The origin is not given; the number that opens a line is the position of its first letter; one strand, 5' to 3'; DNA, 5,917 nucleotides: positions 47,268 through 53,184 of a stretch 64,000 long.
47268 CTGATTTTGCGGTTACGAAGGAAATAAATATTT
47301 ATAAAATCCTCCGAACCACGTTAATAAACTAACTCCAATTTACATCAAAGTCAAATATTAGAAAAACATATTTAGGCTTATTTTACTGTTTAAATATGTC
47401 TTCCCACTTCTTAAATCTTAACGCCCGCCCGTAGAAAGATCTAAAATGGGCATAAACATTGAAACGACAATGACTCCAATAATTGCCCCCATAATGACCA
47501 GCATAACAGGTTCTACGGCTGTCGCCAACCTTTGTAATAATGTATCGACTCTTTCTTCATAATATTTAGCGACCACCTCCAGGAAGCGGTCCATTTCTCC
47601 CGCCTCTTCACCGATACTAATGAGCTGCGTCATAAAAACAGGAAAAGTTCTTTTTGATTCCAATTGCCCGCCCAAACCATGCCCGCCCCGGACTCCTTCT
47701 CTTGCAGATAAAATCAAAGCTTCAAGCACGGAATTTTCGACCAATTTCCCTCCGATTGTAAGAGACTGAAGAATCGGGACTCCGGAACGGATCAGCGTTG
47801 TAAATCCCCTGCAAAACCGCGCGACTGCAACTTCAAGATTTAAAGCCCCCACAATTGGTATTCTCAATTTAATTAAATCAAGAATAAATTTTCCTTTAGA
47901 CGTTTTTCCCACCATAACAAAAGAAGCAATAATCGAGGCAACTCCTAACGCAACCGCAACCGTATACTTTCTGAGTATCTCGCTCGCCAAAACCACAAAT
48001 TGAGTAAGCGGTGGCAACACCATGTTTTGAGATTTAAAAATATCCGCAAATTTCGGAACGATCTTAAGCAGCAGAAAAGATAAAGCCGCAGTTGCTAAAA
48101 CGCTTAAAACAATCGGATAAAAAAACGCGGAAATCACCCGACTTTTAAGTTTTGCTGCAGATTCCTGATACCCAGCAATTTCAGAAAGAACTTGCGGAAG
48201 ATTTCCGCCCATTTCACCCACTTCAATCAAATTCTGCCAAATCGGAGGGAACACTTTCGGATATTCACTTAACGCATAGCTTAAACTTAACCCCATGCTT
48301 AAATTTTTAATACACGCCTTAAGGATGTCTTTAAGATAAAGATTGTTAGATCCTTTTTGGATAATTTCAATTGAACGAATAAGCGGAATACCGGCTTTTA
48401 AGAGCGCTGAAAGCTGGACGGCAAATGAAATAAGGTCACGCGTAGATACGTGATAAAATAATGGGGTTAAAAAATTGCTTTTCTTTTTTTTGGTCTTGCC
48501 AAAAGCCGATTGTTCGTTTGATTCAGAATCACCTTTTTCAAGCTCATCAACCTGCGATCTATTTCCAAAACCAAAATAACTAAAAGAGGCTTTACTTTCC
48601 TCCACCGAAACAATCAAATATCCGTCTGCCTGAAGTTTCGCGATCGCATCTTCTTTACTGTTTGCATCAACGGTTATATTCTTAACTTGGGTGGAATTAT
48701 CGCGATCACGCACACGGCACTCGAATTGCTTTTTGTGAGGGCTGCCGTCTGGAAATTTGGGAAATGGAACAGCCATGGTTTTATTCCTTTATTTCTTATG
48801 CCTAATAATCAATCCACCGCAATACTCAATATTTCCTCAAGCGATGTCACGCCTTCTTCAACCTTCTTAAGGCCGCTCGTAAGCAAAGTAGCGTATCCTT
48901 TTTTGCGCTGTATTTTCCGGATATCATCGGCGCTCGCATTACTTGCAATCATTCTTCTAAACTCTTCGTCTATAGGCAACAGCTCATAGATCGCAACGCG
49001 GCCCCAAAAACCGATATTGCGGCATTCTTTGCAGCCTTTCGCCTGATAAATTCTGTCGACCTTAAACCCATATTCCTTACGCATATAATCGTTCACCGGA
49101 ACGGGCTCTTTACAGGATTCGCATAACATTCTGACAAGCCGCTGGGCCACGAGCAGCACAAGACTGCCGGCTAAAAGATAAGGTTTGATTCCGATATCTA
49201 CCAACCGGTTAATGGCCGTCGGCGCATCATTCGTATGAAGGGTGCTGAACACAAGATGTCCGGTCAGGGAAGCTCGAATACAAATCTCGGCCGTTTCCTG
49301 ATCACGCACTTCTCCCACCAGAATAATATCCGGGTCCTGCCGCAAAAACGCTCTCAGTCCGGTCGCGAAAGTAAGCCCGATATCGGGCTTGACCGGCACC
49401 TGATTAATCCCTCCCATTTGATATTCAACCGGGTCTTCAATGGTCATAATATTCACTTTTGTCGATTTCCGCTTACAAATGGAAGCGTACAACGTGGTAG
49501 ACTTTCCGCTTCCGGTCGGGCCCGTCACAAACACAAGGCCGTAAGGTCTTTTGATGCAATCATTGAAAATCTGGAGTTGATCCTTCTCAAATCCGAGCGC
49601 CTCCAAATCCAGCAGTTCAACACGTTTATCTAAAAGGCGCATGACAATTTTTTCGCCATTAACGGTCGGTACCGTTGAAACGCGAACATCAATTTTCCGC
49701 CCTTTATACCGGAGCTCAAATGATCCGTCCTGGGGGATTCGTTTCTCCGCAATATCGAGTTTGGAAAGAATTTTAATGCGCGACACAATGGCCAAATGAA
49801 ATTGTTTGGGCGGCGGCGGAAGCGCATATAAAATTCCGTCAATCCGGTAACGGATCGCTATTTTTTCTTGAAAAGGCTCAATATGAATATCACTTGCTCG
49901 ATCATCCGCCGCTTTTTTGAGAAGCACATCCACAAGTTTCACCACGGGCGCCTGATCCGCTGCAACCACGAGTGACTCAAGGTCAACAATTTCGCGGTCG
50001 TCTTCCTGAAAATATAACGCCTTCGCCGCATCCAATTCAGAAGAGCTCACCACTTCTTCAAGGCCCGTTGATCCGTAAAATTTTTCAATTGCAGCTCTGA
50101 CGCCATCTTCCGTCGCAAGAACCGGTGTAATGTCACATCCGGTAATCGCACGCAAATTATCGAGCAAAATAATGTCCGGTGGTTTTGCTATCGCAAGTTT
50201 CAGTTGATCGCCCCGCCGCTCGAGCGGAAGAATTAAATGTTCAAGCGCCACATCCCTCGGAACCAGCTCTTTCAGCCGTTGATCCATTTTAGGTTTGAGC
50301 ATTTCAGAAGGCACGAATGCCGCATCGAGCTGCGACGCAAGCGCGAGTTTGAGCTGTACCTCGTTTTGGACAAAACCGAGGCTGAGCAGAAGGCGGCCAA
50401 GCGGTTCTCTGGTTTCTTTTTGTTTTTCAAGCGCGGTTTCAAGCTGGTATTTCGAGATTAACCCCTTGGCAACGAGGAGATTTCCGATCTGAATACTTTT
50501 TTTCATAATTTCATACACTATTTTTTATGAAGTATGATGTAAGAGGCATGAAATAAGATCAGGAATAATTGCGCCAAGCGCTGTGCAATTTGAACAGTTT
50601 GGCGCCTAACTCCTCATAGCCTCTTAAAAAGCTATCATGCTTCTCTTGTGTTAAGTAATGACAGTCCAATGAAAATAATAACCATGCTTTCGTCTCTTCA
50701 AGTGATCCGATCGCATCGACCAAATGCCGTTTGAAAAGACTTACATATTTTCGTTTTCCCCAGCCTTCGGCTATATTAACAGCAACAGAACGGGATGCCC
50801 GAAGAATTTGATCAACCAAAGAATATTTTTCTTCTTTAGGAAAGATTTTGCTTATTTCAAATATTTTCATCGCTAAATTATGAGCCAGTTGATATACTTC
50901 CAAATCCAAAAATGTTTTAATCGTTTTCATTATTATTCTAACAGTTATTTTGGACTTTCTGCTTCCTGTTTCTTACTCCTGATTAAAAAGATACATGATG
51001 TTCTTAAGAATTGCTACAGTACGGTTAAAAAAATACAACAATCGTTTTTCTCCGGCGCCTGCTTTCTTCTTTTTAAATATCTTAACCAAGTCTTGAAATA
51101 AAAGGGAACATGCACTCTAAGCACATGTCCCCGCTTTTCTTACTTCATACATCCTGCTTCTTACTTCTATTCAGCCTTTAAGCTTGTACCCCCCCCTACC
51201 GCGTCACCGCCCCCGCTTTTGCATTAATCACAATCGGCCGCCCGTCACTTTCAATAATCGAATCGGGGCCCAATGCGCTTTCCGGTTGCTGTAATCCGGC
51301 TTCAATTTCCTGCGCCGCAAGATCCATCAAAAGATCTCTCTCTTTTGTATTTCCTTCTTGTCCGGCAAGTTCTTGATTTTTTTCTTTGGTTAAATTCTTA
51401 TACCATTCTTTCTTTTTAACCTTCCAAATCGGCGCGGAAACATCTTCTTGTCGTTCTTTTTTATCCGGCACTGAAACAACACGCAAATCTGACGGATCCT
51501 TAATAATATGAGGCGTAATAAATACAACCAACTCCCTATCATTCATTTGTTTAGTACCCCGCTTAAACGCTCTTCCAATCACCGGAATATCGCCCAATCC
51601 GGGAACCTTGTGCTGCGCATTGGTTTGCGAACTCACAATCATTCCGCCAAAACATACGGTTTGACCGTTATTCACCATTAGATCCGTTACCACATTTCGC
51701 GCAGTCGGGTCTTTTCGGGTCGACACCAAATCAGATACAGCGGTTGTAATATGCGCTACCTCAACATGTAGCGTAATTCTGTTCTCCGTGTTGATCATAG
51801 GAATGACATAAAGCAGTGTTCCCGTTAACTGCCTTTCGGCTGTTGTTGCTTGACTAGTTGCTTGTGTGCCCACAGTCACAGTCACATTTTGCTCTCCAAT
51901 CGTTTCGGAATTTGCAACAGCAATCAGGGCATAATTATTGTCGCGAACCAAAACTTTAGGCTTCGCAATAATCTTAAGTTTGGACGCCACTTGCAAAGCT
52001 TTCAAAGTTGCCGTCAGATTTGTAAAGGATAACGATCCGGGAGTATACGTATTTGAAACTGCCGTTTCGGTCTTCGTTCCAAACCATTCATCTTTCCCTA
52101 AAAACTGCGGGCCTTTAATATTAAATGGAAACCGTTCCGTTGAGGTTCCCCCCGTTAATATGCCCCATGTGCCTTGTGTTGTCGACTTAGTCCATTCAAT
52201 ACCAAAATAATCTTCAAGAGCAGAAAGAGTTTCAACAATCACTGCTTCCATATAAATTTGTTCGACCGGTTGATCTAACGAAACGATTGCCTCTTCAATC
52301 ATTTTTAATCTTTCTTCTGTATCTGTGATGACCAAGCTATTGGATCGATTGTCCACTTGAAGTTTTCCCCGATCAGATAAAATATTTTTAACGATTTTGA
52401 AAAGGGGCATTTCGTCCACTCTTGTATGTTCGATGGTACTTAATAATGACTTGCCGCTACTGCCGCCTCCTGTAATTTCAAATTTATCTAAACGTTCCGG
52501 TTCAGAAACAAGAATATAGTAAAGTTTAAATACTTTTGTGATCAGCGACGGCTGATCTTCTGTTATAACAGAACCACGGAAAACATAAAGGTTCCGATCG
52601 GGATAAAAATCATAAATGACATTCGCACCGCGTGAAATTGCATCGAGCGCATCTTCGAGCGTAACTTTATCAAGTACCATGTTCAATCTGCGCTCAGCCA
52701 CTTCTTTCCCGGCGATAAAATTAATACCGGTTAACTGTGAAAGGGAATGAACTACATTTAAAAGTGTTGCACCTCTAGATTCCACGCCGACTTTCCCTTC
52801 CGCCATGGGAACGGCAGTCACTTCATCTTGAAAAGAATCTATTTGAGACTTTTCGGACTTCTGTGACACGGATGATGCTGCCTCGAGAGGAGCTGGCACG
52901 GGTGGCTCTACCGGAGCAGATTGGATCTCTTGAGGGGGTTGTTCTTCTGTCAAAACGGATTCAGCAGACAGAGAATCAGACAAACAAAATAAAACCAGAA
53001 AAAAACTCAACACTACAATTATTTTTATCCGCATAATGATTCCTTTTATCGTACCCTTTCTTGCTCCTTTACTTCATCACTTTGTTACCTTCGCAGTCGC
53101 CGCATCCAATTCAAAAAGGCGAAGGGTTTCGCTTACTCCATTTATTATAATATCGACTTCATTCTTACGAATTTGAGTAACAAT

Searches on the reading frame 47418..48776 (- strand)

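Call 13: search_protein_families(library=pfam, proteins=[window:47418-48776:-], max_evalue=0.001)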
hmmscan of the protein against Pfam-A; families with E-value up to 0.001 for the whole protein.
window:47418-48776:- (452 aa): 1 family
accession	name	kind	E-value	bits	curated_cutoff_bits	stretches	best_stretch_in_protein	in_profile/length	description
PF00482.28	T2SSF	-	1.1e-50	171.2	25.2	2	118-241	1-125/125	Type II secretion system (T2SS), protein F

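Call 81: search_protein_families(library=ncbifam, proteins=[window:47418-48776:-], max_evalue=0.01)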
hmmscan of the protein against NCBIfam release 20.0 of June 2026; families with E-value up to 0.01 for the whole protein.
window:47418-48776:- (452 aa): 6 families
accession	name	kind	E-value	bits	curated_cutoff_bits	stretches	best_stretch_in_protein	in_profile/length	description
TIGR02120.1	GspF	equivalog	5.6e-87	292.6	424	1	26-448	7-398/401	type II secretion system inner membrane protein GspF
NF052607.1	T4PiliAsmPilCThrm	equivalog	3e-82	276.9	700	1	113-446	66-399/406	type IV pilus assembly protein PilC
NF052606.1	T4PiliAsmPilCMyx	equivalog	3.2e-78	263.4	700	1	94-448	61-415/419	type IV pilus assembly protein PilC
NF007861.0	PRK10573.1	equivalog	1.8e-70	238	401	1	112-448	58-395/401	protein transport protein HofC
NF047826.1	T3SSXpsF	equivalog_domain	7.5e-63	212.7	650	1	110-448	63-401/405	type II secretion system protein XpsF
NF041012.2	T4P_ComGB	equivalog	1.8e-34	119.6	240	1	116-446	4-329/332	competence type IV pilus assembly protein ComGB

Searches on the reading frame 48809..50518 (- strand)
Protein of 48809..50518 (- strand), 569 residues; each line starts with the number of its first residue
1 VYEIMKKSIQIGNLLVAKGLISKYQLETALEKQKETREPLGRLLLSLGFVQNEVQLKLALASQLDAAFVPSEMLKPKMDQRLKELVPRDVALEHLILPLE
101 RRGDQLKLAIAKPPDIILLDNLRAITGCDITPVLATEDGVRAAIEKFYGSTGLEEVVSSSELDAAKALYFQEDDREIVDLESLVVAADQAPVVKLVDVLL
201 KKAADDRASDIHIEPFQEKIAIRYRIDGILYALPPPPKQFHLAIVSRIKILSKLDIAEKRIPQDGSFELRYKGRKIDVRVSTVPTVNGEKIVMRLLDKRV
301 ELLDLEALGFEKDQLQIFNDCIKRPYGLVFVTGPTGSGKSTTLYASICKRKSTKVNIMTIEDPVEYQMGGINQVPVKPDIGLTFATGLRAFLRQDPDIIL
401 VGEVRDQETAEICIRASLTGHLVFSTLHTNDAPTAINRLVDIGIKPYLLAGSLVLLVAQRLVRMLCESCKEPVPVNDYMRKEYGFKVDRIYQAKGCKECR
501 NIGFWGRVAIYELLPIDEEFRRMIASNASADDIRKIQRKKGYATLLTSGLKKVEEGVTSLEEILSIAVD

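Call 3: search_protein_families(library=pfam, proteins=[window:48809-50518:-], max_evalue=0.01)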
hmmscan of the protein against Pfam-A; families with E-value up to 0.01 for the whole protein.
window:48809-50518:- (569 aa): 4 families
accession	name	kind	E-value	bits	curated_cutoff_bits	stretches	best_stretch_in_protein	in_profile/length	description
PF00437.27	T2SSE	-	8e-134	446.4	24.9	1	186-564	2-369/370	Type II/IV secretion system protein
PF05157.20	MshEN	-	1e-16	61.1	23.1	1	79-151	14-87/90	MshEN domain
PF13191.12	AAA_16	-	0.0017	19.3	32.6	1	322-413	21-103/167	AAA ATPase domain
PF25199.1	nSTAND_NTPase5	-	0.0041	17.4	34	1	324-351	39-66/145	Novel STAND NTPase 5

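Call 81: search_protein_families(library=ncbifam, proteins=[window:48809-50518:-], max_evalue=0.01)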
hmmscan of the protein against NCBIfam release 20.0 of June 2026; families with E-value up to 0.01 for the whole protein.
window:48809-50518:- (569 aa): 22 families
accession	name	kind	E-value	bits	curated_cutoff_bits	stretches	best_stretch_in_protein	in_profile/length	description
TIGR02538.1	type_IV_pilB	equivalog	3e-185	617.1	675.65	1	11-567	2-562/564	type IV-A pilus assembly ATPase PilB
TIGR02533.1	type_II_gspE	equivalog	1.4e-179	597.9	630.25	1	87-566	5-485/486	type II secretion system ATPase GspE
NF053534.1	T4PilAsmATPsTfpB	equivalog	5.6e-144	480.7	850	1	56-566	68-581/584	type IV pilus assembly ATPase TfpB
NF007755.0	PRK10436.1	equivalog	4.4e-142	474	617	1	95-566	18-458/465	type II secretion system protein GspE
NF041000.1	ATPase_ComGA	equivalog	5.4e-76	255.1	300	1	199-463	3-266/267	competence type IV pilus ATPase ComGA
TIGR01420.1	pilT_fam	subfamily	7.3e-53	180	319.1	1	198-463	4-269/343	PilT/PilU family type 4a pilus ATPase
TIGR02525.1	plasmid_TraJ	equivalog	1.1e-26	93.7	368.3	1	291-441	120-271/372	plasmid transfer ATPase TraJ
TIGR02524.1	dot_icm_DotB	equivalog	5.8e-22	78.4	463.3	1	320-441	128-258/358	Dot/Icm type IV secretion system ATPase DotB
NF012033.0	PRK15489.1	equivalog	1e-15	57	537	1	4-158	486-637/703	glycosyl transferase family protein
TIGR02782.1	TrbB_P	equivalog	6.5e-15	55.2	304.55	1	286-440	95-253/303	P-type conjugative transfer ATPase TrbB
NF058587.1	archaellum_moto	equivalog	1.5e-14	53.7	550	1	329-441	278-395/527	archaellum flagellar ATPase motor FlaI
NF008411.1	PRK11234.1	equivalog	5e-14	51.6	1170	1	8-156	481-625/723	cyclic di-3',5'-guanylate-activated glycosyltransferase NfrB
NF053729.1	c-di-GMP_motif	domain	6.6e-14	51.5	38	1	10-63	1-53/53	cyclic di-GMP-binding domain-containing protein, MshE-related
NF010469.0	PRK13894.1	subfamily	1.8e-13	50.5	508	1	311-440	135-265/320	conjugal transfer ATPase TrbB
TIGR02788.1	VirB11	equivalog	2.9e-12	46.2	249.95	1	311-442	130-265/308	P-type DNA transfer ATPase VirB11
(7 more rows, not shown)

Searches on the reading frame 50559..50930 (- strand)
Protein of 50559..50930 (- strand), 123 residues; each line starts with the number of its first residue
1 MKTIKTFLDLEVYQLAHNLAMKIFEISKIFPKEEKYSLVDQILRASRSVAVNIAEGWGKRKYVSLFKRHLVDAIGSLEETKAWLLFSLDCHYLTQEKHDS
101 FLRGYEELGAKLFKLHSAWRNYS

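Call 3: search_protein_families(library=pfam, proteins=[window:50559-50930:-], max_evalue=0.01)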
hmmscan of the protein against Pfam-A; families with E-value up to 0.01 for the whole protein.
window:50559-50930:- (123 aa): 2 families
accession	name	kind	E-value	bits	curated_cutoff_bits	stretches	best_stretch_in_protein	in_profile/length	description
PF05635.17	23S_rRNA_IVP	-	1.4e-31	109.3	33.8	1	9-112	2-104/106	23S rRNA-intervening sequence protein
PF22296.2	bAvd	-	1.2e-05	26.2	40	1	17-112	8-100/107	bAvd-like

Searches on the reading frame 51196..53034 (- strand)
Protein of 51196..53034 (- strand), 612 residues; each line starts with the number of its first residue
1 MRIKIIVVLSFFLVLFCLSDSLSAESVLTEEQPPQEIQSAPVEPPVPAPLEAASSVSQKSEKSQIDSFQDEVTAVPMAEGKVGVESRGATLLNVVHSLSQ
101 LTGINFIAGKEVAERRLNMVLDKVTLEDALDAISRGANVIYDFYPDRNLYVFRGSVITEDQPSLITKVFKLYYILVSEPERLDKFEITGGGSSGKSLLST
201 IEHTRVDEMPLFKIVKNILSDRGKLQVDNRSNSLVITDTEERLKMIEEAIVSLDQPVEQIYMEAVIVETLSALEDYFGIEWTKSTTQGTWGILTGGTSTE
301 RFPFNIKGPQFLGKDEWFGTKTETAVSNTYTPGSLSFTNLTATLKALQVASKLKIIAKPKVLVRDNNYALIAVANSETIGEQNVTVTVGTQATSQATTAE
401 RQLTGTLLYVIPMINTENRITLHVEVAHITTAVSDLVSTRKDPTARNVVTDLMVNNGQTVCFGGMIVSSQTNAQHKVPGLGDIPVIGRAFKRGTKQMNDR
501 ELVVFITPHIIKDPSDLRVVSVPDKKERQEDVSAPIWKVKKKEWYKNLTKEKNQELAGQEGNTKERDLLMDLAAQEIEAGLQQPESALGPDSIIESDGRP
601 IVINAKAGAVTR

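Call 3: search_protein_families(library=pfam, proteins=[window:51196-53034:-], max_evalue=0.01)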
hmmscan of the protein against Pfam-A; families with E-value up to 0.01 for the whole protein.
window:51196-53034:- (612 aa): 2 families
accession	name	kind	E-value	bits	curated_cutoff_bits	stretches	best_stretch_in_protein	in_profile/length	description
PF00263.26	Secretin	-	4.2e-34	118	27.5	1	346-512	1-169/169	Bacterial type II and III secretion system protein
PF03958.22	Secretin_N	-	2.8e-09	37.5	28.2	1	178-259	13-69/69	Bacterial type II/III secretion system short domain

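Call 81: search_protein_families(library=ncbifam, proteins=[window:51196-53034:-], max_evalue=0.01)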
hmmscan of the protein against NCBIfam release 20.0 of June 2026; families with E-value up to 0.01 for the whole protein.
window:51196-53034:- (612 aa): 8 families
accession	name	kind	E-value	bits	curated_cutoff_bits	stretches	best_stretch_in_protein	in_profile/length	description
TIGR02517.1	type_II_gspD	equivalog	9.5e-56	189.5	351.35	1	215-521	301-600/600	type II secretion system secretin GspD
TIGR02515.1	IV_pilus_PilQ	subfamily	9.2e-55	186.3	284.35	1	93-512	15-428/428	type IV pilus secretin PilQ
NF010083.0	PRK13568.1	equivalog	1.9e-33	115.9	554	1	217-512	146-418/419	DNA uptake porin HofQ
TIGR02519.1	pilus_MshL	equivalog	3.5e-32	111.6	250.2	1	227-511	3-290/290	pilus (MSHA type) biogenesis protein MshL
TIGR02516.1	type_III_yscC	equivalog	3.7e-32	111.5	238.45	1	220-513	196-463/463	type III secretion system outer membrane ring subunit SctC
NF007851.2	PRK10560.1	exception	3.1e-27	95.4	598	2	340-512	244-410/412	DNA uptake porin HofQ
NF042912.1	Amuc_1098_fam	equivalog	7.8e-20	70.5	750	2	445-515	730-799/805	Amuc_1098 family type IV pilus outer membrane protein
NF011873.0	PRK15346.1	equivalog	1.7e-19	69.9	524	1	339-498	328-481/499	EscC/YscC/HrcC family type III secretion system outer membrane ring protein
